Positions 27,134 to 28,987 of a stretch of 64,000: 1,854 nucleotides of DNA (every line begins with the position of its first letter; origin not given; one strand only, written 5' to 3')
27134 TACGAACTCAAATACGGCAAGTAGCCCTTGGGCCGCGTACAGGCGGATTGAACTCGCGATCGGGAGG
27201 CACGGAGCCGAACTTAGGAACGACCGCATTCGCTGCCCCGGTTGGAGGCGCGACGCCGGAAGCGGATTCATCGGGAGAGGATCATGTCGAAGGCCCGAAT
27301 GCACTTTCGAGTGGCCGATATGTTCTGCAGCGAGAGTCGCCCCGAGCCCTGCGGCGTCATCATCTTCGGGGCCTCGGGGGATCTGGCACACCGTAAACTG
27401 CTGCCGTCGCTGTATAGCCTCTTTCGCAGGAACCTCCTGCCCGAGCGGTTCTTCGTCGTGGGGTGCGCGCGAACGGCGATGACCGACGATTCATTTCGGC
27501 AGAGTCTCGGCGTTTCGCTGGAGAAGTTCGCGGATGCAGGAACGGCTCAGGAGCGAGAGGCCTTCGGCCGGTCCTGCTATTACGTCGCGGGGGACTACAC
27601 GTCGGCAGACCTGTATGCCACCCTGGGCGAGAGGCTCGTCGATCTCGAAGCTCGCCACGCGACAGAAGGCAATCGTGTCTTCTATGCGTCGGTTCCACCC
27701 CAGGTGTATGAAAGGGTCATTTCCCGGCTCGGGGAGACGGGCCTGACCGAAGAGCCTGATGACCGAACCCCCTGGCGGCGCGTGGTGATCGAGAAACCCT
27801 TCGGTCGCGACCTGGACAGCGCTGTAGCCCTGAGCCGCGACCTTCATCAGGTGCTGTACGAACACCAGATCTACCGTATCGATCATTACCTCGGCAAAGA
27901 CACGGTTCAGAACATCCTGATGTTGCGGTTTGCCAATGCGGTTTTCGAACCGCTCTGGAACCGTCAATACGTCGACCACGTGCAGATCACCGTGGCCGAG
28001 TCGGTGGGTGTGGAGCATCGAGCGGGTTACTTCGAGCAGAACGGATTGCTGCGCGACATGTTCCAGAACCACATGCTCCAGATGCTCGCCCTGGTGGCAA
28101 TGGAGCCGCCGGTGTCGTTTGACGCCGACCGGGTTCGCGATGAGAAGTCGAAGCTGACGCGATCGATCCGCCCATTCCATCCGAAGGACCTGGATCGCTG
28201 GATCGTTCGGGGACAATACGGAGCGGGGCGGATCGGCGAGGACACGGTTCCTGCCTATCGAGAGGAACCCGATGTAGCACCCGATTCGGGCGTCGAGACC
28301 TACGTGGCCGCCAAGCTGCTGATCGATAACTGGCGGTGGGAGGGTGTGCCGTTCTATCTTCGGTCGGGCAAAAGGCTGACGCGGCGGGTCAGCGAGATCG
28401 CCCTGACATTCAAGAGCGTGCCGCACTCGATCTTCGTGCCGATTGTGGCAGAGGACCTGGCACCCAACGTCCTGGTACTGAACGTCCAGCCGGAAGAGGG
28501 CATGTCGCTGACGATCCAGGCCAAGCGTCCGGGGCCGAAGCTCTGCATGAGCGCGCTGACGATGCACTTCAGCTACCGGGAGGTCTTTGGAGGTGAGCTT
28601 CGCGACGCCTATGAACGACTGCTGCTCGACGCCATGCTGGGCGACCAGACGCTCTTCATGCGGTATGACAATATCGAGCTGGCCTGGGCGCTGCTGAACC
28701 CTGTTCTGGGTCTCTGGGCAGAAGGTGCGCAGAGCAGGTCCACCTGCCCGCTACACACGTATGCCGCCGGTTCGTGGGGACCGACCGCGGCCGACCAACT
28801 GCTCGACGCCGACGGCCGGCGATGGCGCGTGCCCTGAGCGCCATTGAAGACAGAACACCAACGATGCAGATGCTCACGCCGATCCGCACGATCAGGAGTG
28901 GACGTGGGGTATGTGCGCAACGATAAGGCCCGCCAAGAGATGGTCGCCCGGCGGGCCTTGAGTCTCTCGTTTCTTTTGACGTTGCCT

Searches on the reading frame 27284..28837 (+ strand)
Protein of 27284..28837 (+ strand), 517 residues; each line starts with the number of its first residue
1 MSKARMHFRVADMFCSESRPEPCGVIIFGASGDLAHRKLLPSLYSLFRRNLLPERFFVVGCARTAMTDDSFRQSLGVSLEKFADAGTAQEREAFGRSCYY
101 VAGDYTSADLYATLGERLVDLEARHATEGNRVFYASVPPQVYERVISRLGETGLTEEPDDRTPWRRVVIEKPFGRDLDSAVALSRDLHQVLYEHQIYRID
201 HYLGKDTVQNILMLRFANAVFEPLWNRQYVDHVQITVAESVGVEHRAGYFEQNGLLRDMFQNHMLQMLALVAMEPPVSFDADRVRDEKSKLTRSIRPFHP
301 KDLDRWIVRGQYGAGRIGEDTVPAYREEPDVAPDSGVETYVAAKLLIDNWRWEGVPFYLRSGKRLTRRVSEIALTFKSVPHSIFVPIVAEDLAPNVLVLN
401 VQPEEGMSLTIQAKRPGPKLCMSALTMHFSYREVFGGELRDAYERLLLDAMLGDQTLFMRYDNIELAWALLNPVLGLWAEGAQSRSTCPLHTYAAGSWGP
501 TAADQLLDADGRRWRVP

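Call 3: search_protein_families(library=pfam, proteins=[window:27284-28837:+], max_evalue=0.01)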
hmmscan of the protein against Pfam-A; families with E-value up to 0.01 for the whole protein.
window:27284-28837:+ (517 aa): 2 families
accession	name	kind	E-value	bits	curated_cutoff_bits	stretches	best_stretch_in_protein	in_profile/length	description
PF02781.21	G6PD_C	-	2.6e-121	404.7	27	1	212-515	1-296/296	Glucose-6-phosphate dehydrogenase, C-terminal domain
PF00479.28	G6PD_N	-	1.6e-60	205.3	22.1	1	26-210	1-183/183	Glucose-6-phosphate dehydrogenase, NAD binding domain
